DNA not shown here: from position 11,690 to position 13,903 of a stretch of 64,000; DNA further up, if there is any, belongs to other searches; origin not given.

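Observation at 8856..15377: Compact non-flagellar T3SS locus with a FliA-type sigma factor and non-canonical gene order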

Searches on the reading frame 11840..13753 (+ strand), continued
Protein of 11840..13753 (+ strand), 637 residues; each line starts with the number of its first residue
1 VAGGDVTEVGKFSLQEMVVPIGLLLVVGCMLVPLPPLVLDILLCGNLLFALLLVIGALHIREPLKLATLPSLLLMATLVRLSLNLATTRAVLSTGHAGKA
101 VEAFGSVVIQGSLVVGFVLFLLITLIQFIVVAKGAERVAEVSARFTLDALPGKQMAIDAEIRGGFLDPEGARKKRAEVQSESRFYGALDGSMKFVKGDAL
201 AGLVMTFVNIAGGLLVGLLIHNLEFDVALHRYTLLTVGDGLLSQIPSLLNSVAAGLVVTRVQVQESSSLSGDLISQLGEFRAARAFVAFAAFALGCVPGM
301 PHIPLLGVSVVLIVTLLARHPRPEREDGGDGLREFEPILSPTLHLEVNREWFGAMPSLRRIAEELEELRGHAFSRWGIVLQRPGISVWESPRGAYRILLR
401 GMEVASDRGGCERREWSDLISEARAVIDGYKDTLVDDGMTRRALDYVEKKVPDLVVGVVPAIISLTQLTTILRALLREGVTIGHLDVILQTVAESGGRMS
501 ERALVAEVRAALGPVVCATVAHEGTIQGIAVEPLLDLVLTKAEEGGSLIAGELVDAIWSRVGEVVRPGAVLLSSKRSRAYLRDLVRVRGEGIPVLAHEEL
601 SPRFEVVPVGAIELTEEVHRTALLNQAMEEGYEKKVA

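Call 61: find_encoding_contigs(protein=P0324, flank=10000, max_places=2)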
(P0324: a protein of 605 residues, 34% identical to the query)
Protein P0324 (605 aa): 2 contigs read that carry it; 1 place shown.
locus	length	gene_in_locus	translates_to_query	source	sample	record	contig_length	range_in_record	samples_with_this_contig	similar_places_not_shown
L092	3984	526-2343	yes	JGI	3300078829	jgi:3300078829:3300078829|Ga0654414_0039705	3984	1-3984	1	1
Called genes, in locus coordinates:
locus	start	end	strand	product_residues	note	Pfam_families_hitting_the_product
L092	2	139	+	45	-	?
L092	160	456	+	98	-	-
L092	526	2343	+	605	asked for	PF00771:FHIPEP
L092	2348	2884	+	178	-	PF00515:TPR_1 (faint), PF07719:TPR_2 (faint), PF13181:TPR_8 (faint), PF13424:TPR_12 (faint), PF13428:TPR_14 (faint), PF13431:TPR_17 (faint), PF13432:TPR_16 (faint), PF14559:TPR_19 (faint)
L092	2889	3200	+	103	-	-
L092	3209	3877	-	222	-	-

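Call 62: find_encoding_contigs(protein=P0304, flank=10000, max_places=2)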
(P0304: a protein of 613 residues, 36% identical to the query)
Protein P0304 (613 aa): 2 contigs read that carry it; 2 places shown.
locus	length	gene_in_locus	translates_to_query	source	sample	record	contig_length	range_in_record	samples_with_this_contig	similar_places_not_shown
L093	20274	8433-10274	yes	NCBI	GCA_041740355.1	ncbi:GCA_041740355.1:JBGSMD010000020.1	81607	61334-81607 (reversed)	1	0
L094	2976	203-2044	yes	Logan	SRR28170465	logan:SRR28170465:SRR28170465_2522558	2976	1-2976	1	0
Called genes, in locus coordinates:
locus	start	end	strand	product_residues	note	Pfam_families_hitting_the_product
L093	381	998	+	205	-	PF02527:GidB, PF13847:Methyltransf_31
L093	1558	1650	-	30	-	-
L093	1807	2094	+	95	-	-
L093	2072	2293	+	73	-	-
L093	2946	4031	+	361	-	PF13458:Peripla_BP_6, PF01094:ANF_receptor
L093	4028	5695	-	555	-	PF13583:Reprolysin_4, PF13688:Reprolysin_5, PF13574:Reprolysin_2, PF13582:Reprolysin_3, PF01421:Reprolysin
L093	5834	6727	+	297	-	PF04542:Sigma70_r2, PF04545:Sigma70_r4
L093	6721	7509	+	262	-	PF01514:YscJ_FliF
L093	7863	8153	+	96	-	-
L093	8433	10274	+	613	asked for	PF00771:FHIPEP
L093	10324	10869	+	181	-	PF07719:TPR_2 (faint), PF13424:TPR_12 (faint)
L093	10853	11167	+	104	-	-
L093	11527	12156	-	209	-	PF07638:Sigma70_ECF (weak), PF04542:Sigma70_r2, PF08281:Sigma70_r4_2, PF04545:Sigma70_r4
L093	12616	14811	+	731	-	PF07715:Plug, PF00593:TonB_dep_Rec_b-barrel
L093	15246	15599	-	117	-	-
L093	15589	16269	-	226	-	PF03167:UDG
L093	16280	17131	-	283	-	PF03193:RsgA_GTPase, PF01926:MMR_HSR1 (weak)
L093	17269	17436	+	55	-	-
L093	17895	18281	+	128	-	-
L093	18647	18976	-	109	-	-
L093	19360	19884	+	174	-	PF00076:RRM_1, PF01084:Ribosomal_S18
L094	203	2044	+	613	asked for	PF00771:FHIPEP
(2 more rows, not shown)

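Call 63: list_cluster_members(proteins=[P0241, P0244, P0250, P0258, P0265, P0284, P0304, P0324, P0327, P0341])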
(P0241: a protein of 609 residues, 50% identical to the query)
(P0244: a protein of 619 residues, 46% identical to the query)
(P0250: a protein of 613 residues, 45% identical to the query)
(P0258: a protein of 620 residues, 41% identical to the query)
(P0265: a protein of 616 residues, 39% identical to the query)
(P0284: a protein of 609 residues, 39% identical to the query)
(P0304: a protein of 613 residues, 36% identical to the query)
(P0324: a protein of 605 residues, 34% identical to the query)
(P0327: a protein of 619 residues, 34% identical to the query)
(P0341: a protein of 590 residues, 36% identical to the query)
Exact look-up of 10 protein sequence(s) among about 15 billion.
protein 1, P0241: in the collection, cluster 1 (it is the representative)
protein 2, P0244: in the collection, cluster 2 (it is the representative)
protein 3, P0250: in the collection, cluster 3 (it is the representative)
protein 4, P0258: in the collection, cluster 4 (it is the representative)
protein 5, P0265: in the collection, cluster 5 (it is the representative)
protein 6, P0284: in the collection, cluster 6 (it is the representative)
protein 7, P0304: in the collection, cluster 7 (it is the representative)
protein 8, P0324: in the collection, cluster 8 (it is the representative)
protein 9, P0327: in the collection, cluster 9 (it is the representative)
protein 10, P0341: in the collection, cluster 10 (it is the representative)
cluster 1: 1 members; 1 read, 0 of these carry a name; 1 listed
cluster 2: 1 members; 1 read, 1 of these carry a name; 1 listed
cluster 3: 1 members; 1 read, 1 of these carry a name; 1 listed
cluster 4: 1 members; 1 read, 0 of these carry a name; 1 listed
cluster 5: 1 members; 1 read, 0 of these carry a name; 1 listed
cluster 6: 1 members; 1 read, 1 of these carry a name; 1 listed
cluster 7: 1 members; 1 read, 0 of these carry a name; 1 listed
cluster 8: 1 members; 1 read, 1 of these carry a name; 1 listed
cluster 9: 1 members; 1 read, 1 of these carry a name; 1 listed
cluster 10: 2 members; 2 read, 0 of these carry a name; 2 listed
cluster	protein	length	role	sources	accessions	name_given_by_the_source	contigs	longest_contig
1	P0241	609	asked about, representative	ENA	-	-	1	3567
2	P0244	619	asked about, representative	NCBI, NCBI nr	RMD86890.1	MAG: hypothetical protein D6808_02415 [Candidatus Dadabacteria bacterium]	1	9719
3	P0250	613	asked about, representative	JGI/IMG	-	flagellar biosynthesis component FlhA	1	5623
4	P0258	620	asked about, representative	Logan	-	-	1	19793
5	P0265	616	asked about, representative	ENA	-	-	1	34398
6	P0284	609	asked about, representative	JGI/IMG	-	flagellar biosynthesis component FlhA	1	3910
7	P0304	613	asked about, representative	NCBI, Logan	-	-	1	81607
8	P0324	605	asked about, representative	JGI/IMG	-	type III secretion protein V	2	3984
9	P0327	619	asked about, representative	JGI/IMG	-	type III secretion protein V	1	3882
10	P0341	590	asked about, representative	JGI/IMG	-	-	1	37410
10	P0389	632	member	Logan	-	-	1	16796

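Call 67: find_encoding_contigs(protein=P0287, flank=10000, max_places=2)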
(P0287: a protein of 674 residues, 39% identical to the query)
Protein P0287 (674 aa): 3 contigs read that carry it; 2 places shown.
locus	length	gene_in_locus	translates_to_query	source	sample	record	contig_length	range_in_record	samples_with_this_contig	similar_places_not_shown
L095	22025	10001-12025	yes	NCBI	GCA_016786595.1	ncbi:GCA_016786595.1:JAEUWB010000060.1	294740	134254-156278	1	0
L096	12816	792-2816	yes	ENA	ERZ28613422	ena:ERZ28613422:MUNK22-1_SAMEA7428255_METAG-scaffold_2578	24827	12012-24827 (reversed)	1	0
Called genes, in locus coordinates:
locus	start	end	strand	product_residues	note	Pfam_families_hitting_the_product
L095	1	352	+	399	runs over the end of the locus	PF00108:Thiolase_N, PF02803:Thiolase_C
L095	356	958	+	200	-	PF00132:Hexapep, PF24894:Hexapep_GlmU (faint), PF25087:GMPPB_C (faint), PF25084:LbH_EIF2B (weak), PF14602:Hexapep_2 (faint), PF00132:Hexapep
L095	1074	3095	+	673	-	PF00171:Aldedh, PF01575:MaoC_dehydratas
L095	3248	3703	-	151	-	-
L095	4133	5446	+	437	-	PF00202:Aminotran_3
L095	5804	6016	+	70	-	-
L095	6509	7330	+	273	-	PF04542:Sigma70_r2, PF04545:Sigma70_r4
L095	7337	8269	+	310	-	PF01514:YscJ_FliF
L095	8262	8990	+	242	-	-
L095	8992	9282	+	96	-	PF28396:SepQ_C (weak), PF01052:FliMN_C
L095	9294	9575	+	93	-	-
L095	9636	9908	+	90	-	-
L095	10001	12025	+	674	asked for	PF00771:FHIPEP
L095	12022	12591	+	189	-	PF13371:TPR_9 (faint), PF23914:TPR_CcmH_CycH (faint), PF14559:TPR_19 (faint), PF13424:TPR_12 (weak), PF13428:TPR_14 (faint), PF13432:TPR_16 (faint), PF07719:TPR_2 (weak), PF13181:TPR_8 (weak), +1 more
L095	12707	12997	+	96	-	-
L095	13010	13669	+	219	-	PF01182:Glucosamine_iso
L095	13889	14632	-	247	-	-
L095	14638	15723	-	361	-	PF00266:Aminotran_5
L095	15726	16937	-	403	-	PF00389:2-Hacid_dh, PF02826:2-Hacid_dh_C, PF03446:NAD_binding_2, PF01842:ACT (weak)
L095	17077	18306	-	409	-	PF06245:DUF1015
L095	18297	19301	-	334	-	PF00962:A_deaminase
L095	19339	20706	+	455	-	PF00005:ABC_tran, PF14524:Wzt_C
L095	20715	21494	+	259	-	PF01061:ABC2_membrane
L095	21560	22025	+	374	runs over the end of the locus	PF20706:GT4-conflict (weak), PF00534:Glycos_transf_1, PF13692:Glyco_trans_1_4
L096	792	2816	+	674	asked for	PF00771:FHIPEP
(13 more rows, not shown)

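Call 68: find_encoding_contigs(protein=P0313, flank=10000, max_places=2)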
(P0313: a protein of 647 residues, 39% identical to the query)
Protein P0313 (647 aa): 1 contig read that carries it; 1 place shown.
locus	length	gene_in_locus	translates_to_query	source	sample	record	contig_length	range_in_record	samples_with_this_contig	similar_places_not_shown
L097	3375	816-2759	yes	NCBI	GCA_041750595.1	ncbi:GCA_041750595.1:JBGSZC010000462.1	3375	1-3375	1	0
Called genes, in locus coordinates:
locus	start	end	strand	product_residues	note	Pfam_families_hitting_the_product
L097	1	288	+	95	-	?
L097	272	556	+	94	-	-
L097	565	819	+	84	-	-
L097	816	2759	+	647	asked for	PF00771:FHIPEP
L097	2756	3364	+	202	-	PF14559:TPR_19 (faint), PF00515:TPR_1 (faint), PF13181:TPR_8 (faint), PF13424:TPR_12 (weak), PF13428:TPR_14 (faint), PF13432:TPR_16 (weak), PF13414:TPR_11 (faint), PF07719:TPR_2 (weak), +1 more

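Call 69: list_cluster_members(proteins=[P0287, P0313, P0302, P0305, P0295, P0333, P0352, P0293, P0310, P0246])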
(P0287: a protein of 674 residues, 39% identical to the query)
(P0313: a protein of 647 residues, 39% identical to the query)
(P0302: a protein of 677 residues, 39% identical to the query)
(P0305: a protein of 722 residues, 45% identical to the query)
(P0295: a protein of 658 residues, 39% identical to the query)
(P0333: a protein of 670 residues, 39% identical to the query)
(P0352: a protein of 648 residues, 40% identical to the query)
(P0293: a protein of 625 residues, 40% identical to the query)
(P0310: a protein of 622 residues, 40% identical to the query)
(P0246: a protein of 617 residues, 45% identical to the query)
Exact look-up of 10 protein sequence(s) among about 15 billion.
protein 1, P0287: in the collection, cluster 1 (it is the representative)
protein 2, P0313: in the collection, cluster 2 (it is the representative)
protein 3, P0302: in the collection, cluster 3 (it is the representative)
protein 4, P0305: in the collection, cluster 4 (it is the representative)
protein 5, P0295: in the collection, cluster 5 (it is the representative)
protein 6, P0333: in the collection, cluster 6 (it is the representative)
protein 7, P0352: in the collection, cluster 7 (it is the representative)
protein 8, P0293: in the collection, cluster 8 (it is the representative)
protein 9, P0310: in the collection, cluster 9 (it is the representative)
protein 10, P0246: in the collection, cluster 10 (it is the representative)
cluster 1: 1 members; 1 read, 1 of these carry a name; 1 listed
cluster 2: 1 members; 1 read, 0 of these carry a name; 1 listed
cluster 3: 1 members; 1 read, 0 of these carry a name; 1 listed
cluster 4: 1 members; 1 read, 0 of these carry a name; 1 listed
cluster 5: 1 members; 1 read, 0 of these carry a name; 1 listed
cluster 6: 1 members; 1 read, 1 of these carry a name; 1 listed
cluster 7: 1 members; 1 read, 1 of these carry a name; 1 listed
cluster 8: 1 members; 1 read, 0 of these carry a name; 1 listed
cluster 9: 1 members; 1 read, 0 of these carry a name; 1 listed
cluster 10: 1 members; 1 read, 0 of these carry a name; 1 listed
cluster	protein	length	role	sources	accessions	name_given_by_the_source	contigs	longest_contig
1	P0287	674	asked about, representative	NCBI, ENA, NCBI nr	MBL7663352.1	FHIPEP family type III secretion protein [bacterium]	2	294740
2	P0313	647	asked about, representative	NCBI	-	-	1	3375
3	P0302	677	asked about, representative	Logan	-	-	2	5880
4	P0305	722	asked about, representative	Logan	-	-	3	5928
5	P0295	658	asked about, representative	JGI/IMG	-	-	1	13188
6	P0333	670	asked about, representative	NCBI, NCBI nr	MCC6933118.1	MAG: FHIPEP family type III secretion protein [Deltaproteobacteria bacterium] | FHIPEP family type III secretion protein [Deltaproteobacteria bacterium]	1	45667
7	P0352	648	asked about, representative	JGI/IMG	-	type III secretion protein V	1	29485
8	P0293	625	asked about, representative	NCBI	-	-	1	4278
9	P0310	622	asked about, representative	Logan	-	-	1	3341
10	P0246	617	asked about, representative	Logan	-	-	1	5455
